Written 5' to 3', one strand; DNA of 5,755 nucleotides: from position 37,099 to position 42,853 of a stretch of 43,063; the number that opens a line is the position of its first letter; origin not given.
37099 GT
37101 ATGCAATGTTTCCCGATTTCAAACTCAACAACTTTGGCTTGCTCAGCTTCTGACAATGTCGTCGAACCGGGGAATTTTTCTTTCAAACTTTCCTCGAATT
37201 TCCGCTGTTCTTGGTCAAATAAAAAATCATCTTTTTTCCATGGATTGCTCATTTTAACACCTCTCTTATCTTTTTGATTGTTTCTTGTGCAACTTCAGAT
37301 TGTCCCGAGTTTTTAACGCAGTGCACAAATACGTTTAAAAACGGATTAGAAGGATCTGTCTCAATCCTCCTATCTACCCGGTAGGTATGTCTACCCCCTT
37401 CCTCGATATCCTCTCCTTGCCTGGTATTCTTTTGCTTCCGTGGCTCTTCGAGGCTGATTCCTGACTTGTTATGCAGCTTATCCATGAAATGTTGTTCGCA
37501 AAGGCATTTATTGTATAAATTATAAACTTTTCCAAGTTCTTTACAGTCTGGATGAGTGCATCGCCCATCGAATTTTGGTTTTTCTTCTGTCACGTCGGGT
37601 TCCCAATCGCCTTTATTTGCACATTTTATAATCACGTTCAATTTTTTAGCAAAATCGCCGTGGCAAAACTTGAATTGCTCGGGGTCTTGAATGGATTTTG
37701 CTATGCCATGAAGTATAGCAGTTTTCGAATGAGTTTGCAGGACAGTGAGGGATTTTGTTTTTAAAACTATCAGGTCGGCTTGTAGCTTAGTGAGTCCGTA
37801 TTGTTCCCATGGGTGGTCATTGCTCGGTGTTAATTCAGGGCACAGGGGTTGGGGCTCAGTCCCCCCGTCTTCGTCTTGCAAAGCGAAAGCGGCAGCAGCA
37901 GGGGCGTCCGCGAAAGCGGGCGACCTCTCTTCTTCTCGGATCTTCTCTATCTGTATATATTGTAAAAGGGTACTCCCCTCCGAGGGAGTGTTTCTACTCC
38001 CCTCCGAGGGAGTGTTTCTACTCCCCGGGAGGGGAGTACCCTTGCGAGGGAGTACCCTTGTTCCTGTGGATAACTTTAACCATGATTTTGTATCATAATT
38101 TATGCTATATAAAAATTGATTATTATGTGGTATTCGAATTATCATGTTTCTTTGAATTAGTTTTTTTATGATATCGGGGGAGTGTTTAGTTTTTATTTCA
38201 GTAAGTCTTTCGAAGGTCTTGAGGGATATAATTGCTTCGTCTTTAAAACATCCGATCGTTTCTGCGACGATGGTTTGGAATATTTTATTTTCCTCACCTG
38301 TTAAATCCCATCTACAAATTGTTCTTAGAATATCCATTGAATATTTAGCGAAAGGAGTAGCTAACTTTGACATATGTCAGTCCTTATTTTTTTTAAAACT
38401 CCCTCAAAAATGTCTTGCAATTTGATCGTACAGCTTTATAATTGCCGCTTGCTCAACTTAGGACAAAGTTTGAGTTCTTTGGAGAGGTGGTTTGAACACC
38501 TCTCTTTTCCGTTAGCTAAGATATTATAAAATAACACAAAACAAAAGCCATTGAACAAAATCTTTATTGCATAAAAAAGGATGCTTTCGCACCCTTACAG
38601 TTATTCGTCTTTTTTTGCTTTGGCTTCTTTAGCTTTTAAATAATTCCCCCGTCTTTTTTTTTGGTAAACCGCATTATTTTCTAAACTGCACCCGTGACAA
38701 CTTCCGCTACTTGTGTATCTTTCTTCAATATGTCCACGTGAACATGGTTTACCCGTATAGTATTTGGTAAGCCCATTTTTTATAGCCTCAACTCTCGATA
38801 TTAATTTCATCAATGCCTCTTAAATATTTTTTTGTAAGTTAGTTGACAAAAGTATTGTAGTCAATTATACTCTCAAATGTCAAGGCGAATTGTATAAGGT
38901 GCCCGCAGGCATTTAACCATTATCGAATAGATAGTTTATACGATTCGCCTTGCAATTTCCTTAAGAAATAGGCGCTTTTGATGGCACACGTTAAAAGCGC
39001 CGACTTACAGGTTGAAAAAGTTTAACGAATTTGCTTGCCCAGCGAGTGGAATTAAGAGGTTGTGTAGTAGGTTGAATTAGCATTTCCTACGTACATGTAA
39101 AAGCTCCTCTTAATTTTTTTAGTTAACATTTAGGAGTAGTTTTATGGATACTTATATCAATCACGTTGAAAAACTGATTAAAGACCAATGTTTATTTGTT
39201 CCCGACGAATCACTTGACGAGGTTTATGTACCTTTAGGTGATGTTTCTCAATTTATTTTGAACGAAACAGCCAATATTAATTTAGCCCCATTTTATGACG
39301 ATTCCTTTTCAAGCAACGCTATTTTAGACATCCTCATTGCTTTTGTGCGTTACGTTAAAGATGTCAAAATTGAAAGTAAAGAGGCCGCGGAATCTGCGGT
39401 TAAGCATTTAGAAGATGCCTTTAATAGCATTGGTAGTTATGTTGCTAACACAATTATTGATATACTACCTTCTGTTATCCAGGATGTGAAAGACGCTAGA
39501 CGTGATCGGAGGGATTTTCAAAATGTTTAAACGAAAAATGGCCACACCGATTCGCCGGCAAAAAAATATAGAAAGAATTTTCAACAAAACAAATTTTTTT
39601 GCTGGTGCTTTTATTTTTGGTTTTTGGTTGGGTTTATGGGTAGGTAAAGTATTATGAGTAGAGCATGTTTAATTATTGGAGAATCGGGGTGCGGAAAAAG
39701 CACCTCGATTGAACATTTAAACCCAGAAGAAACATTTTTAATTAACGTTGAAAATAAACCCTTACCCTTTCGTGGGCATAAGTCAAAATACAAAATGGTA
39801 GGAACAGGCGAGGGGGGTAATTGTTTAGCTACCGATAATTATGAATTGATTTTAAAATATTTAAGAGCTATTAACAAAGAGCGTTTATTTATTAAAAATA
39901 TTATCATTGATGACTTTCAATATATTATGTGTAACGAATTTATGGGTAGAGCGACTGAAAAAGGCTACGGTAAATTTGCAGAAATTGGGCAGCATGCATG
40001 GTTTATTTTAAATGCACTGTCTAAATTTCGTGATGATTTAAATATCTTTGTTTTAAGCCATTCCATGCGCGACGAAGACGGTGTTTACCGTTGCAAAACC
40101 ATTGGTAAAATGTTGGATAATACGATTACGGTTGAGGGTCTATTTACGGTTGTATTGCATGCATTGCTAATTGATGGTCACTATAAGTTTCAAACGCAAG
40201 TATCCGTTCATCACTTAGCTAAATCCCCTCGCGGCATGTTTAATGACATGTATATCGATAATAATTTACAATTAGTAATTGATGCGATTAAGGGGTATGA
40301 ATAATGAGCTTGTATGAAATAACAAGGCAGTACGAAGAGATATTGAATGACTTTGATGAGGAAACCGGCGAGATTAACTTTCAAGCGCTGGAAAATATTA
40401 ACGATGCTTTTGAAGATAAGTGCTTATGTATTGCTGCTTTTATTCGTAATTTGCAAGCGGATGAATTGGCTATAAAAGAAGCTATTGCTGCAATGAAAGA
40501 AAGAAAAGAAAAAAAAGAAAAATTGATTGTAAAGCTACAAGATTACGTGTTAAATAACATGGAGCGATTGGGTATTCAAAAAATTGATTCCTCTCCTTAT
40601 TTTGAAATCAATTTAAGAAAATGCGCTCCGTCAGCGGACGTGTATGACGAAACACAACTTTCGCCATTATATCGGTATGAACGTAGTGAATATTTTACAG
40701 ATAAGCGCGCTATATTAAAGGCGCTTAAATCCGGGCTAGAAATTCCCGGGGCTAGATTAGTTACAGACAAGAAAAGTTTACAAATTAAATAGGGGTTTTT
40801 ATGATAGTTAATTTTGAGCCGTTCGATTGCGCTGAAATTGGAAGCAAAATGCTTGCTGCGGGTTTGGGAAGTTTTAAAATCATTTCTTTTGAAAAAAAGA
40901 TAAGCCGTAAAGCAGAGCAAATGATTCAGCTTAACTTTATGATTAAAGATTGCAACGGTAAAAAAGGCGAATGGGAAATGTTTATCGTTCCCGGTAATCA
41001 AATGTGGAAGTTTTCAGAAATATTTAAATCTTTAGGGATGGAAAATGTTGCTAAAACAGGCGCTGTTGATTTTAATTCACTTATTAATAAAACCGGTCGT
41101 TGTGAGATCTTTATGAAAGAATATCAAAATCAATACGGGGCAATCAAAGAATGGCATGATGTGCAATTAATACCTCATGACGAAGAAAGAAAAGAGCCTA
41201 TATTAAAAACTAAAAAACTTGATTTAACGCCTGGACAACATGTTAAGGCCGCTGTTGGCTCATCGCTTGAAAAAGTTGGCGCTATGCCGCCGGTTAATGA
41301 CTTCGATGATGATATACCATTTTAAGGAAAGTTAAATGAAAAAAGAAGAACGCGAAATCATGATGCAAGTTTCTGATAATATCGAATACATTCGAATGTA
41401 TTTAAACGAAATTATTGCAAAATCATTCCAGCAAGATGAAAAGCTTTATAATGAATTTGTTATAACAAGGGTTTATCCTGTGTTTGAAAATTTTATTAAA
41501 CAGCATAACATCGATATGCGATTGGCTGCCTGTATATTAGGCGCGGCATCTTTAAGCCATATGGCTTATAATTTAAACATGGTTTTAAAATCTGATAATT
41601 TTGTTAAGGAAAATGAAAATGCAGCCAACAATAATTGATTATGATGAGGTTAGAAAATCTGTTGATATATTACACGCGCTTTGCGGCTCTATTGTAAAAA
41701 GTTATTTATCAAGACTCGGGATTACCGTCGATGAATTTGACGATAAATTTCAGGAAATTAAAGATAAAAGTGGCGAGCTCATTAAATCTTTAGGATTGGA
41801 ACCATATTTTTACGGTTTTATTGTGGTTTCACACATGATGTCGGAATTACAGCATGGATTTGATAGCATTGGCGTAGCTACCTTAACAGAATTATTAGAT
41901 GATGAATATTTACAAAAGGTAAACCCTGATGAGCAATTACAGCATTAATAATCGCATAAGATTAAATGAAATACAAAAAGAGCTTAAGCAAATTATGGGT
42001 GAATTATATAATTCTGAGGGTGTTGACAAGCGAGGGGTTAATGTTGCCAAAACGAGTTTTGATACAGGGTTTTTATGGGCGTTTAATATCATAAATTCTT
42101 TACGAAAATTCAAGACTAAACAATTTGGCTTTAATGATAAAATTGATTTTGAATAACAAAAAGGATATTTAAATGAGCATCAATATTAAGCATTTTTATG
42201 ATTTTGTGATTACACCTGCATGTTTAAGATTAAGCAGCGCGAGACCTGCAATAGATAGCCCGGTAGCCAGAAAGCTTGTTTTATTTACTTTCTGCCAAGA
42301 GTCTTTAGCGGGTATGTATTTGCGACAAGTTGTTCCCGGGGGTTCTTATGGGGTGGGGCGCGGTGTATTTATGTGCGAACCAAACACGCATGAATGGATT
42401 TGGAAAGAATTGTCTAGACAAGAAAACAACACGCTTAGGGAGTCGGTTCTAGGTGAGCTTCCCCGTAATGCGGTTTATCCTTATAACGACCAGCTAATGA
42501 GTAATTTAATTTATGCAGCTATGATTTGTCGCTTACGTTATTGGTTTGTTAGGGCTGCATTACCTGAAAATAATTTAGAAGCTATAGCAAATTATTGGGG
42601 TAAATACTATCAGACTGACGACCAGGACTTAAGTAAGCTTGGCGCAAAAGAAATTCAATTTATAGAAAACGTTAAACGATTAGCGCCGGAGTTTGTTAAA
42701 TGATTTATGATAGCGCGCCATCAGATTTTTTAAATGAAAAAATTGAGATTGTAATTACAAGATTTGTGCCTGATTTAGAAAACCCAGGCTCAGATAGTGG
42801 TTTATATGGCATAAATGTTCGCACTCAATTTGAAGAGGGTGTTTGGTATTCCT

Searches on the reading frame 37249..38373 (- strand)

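Call 29: search_protein_families(library=phrogs, proteins=[window:37249-38373:-], max_evalue=0.01)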
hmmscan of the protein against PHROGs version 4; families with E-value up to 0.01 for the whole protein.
window:37249-38373:- (374 aa): 4 families
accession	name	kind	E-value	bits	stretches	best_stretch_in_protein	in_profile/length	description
phrog_678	-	DNA, RNA and nucleotide metabolism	4.2e-08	34.1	1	11-142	35-197/346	replication initiation O-like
phrog_277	-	DNA, RNA and nucleotide metabolism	9.7e-08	32.6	1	6-121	27-142/318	replication initiation O-like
phrog_16826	-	DNA, RNA and nucleotide metabolism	7.4e-05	23.1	1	6-95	9-98/341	DnaD-like helicase loader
phrog_2365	-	DNA, RNA and nucleotide metabolism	0.0075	17.3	0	8-80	29-101/232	replication initiation O-like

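Call 30: search_protein_families(library=pfam, proteins=[window:37249-38373:-], max_evalue=0.01)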
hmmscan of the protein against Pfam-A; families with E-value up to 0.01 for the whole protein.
window:37249-38373:- (374 aa): 1 family
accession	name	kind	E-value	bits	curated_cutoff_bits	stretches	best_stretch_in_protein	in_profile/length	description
PF04492.19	Phage_rep_O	-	1.4e-09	38.8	28.7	1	5-82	6-83/95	Bacteriophage replication protein O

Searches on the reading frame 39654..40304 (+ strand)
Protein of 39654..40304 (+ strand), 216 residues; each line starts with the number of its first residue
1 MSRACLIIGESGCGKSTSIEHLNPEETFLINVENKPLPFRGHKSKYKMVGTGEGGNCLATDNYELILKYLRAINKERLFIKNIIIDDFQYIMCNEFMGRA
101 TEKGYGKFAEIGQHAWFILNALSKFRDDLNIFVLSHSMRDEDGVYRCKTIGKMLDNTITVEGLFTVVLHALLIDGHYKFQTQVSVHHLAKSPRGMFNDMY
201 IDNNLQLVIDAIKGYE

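Call 43: search_protein_families(library=phrogs, proteins=[window:39654-40304:+], max_evalue=0.001)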
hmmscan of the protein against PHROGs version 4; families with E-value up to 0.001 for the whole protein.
window:39654-40304:+ (216 aa): 2 families
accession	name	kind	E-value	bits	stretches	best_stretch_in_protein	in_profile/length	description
phrog_2872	-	DNA, RNA and nucleotide metabolism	8.1e-69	232.5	1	1-215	1-210/219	Sak4-like ssDNA annealing protein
phrog_124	-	DNA, RNA and nucleotide metabolism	3.4e-14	54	1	5-215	46-260/382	Sak4-like ssDNA annealing protein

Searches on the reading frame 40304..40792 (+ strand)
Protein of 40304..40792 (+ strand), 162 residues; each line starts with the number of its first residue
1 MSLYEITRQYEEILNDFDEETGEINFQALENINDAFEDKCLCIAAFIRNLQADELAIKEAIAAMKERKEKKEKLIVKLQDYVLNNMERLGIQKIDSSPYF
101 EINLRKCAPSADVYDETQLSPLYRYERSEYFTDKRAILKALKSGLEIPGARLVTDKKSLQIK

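Call 43: search_protein_families(library=phrogs, proteins=[window:40304-40792:+], max_evalue=0.001)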
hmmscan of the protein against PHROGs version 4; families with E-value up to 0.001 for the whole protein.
window:40304-40792:+ (162 aa): 2 families
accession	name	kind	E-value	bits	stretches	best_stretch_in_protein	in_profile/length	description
phrog_253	-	DNA, RNA and nucleotide metabolism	1.4e-37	130.2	1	1-162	7-167/169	Mu Gam-like end protection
phrog_20203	-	unknown function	2.3e-06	28.6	1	86-156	1-70/75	-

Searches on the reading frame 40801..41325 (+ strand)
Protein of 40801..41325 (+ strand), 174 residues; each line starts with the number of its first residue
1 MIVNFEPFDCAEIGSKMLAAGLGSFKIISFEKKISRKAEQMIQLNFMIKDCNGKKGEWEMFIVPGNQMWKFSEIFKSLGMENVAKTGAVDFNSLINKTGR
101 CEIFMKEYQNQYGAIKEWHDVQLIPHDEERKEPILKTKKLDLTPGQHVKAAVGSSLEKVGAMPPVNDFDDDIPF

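Call 43: search_protein_families(library=phrogs, proteins=[window:40801-41325:+], max_evalue=0.001)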
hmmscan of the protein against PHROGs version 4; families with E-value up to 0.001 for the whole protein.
window:40801-41325:+ (174 aa): 2 families
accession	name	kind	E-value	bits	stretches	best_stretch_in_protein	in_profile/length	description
phrog_2698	-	unknown function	1.4e-08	35.6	1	17-131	26-145/167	-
phrog_3724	-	unknown function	0.00092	19.6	0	16-131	24-141/285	-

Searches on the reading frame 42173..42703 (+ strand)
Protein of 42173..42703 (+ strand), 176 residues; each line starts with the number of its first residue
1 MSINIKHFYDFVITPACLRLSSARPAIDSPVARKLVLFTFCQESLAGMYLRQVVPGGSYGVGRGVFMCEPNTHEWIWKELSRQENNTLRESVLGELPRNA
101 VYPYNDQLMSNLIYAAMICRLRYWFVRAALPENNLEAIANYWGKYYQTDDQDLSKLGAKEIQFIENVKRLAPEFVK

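Call 43: search_protein_families(library=phrogs, proteins=[window:42173-42703:+], max_evalue=0.001)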
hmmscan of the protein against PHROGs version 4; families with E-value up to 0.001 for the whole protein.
window:42173-42703:+ (176 aa): 1 family
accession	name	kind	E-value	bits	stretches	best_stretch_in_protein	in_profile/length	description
phrog_3108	-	unknown function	4.4e-23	82.8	1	6-148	4-138/160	-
